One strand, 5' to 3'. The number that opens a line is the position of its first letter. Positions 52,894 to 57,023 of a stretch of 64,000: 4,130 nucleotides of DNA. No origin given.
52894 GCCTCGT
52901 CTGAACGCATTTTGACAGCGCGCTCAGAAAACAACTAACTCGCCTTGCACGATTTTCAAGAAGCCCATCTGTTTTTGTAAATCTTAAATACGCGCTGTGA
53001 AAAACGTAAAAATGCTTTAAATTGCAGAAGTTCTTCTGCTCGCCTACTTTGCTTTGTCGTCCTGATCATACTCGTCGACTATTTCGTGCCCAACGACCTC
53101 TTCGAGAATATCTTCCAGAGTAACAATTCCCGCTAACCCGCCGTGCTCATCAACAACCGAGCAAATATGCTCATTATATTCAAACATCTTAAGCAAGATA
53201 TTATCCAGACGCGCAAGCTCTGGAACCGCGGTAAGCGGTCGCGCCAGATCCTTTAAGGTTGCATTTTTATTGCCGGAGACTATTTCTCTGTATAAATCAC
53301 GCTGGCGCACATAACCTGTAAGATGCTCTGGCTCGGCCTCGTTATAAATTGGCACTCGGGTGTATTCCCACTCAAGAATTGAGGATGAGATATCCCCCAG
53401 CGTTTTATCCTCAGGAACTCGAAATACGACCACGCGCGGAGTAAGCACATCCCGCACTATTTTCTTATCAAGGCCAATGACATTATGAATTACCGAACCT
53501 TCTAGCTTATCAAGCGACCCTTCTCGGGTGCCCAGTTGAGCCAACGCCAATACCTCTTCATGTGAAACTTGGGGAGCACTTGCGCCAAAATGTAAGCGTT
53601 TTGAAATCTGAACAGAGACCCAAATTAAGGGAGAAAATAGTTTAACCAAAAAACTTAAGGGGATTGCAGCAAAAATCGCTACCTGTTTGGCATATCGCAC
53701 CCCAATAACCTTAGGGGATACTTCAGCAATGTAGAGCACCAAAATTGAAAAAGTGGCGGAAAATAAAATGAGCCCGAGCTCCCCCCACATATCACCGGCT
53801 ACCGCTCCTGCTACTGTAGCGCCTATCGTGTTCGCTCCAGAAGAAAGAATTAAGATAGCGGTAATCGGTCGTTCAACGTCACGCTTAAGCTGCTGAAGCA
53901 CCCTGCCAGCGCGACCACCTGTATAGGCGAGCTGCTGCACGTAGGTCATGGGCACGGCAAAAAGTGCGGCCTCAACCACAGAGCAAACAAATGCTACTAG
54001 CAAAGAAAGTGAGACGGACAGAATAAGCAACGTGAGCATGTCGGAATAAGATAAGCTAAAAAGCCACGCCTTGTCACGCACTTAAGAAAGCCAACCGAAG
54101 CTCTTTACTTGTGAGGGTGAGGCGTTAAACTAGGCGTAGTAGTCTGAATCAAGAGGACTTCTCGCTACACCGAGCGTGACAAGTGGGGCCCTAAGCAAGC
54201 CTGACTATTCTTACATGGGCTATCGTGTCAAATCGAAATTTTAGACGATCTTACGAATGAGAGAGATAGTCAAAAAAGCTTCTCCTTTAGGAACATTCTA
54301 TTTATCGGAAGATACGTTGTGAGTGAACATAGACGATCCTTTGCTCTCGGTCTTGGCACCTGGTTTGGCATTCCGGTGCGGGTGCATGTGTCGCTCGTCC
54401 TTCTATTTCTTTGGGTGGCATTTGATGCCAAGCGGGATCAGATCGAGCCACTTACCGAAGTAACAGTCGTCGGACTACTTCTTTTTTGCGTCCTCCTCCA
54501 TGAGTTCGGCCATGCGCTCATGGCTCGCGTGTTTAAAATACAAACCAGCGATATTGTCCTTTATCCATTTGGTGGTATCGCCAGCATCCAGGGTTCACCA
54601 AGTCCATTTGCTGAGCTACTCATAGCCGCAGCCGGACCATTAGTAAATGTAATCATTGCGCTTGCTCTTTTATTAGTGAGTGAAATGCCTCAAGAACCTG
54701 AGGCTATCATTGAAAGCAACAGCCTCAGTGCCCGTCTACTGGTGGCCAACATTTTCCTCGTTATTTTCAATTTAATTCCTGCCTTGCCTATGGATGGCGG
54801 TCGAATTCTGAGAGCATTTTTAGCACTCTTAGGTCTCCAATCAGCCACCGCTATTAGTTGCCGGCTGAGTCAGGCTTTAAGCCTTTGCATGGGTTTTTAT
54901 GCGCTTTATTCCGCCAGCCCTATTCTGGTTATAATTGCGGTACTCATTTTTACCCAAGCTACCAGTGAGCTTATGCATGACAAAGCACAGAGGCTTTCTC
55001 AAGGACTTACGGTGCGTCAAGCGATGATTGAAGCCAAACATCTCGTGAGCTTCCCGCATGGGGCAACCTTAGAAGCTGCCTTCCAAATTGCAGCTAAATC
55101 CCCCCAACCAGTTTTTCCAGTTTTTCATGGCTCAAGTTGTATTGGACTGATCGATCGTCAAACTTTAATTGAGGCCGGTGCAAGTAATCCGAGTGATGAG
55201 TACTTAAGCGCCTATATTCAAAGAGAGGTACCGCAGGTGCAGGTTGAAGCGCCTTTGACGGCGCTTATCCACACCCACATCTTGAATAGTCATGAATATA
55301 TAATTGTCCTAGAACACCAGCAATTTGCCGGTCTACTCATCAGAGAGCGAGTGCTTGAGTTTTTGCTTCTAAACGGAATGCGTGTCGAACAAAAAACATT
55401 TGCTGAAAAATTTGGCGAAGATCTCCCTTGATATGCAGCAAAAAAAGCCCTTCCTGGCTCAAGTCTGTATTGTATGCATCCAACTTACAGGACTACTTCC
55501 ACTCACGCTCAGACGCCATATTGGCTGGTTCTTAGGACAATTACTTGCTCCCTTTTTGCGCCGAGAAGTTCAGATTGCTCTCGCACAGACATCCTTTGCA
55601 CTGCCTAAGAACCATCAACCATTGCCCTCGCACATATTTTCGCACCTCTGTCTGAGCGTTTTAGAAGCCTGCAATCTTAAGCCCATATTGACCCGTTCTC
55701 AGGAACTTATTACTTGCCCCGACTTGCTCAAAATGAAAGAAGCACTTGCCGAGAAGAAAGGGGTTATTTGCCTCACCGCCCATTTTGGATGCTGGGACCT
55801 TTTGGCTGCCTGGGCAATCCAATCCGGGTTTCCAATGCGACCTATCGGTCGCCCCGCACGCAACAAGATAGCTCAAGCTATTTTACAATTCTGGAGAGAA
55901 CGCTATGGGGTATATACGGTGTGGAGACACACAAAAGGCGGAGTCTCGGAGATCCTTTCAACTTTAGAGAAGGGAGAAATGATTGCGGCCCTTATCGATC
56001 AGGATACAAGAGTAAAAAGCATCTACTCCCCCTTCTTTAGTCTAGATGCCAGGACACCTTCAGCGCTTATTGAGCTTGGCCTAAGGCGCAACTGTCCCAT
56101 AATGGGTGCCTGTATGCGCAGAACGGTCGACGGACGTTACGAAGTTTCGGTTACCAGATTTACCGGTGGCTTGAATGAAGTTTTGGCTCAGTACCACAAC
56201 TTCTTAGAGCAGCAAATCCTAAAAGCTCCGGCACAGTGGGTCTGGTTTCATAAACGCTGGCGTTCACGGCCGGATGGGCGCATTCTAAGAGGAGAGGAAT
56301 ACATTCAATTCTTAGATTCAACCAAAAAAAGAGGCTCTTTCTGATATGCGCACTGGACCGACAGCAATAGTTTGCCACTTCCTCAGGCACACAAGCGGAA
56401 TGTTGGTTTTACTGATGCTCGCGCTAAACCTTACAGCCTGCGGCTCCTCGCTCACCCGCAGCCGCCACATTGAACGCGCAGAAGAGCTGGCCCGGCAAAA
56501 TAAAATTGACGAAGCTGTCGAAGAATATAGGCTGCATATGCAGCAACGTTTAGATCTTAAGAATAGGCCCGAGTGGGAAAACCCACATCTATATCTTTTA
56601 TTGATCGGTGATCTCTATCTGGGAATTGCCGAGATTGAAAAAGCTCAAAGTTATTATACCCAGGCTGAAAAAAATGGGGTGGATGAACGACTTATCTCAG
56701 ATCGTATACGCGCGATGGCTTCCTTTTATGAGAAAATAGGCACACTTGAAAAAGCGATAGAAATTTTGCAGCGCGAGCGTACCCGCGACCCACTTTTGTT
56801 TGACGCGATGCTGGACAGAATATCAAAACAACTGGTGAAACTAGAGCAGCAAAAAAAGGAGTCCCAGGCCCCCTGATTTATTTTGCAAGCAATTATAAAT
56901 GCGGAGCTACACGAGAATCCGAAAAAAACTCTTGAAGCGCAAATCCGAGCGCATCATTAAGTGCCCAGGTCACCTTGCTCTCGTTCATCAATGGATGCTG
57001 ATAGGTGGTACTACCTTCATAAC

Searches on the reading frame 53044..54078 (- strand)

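Call 75: search_protein_families(library=pfam, proteins=[window:53044-54078:-], max_evalue=0.001)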
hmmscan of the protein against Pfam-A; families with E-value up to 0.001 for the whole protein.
window:53044-54078:- (344 aa): 2 families
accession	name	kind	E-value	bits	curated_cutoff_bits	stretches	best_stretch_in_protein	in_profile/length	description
PF01595.25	CNNM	-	8.8e-30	104.1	28.4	1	24-191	5-179/181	Cyclin M transmembrane N-terminal domain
PF00571.33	CBS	-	3.9e-13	50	24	2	277-329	3-56/57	CBS domain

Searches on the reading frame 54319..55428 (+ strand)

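Call 75: search_protein_families(library=pfam, proteins=[window:54319-55428:+], max_evalue=0.001)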
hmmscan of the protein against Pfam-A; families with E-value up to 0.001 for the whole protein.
window:54319-55428:+ (370 aa): 2 families
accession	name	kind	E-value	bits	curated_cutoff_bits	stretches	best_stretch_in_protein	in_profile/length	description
PF02163.28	Peptidase_M50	-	7.4e-19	68.4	27.2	2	53-121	5-100/221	Peptidase family M50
PF13398.12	Peptidase_M50B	-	1.1e-07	32.2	26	1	53-158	20-121/201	Peptidase M50B-like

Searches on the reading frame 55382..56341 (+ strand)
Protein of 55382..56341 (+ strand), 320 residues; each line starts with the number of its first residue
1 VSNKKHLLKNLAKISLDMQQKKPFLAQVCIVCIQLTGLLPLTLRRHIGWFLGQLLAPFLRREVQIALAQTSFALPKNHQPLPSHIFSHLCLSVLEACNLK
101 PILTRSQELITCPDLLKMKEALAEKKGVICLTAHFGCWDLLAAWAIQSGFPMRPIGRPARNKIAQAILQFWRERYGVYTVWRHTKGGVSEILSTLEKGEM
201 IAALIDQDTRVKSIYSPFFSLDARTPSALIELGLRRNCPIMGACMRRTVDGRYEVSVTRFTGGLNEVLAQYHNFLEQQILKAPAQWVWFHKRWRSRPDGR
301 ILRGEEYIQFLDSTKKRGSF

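Call 75: search_protein_families(library=pfam, proteins=[window:55382-56341:+], max_evalue=0.001)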
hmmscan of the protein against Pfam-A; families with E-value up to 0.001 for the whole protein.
window:55382-56341:+ (320 aa): 1 family
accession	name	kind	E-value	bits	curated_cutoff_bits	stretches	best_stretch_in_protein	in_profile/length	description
PF03279.18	Lip_A_acyltrans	-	4.5e-28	98.7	22.3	1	25-294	15-294/295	Bacterial lipid A biosynthesis acyltransferase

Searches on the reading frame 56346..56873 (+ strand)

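Call 75: search_protein_families(library=pfam, proteins=[window:56346-56873:+], max_evalue=0.001)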
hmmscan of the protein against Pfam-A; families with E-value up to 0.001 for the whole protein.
window:56346-56873:+ (176 aa): 3 families
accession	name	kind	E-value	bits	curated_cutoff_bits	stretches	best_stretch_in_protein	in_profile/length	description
PF13428.12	TPR_14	-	1e-05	26.1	23.5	0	122-155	5-38/44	Tetratricopeptide repeat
PF13176.12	TPR_7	-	9.7e-05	22.6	27.9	0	123-149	4-32/36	Tetratricopeptide repeat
PF13181.12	TPR_8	-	0.0005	20.5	25.7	0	84-107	4-27/34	Tetratricopeptide repeat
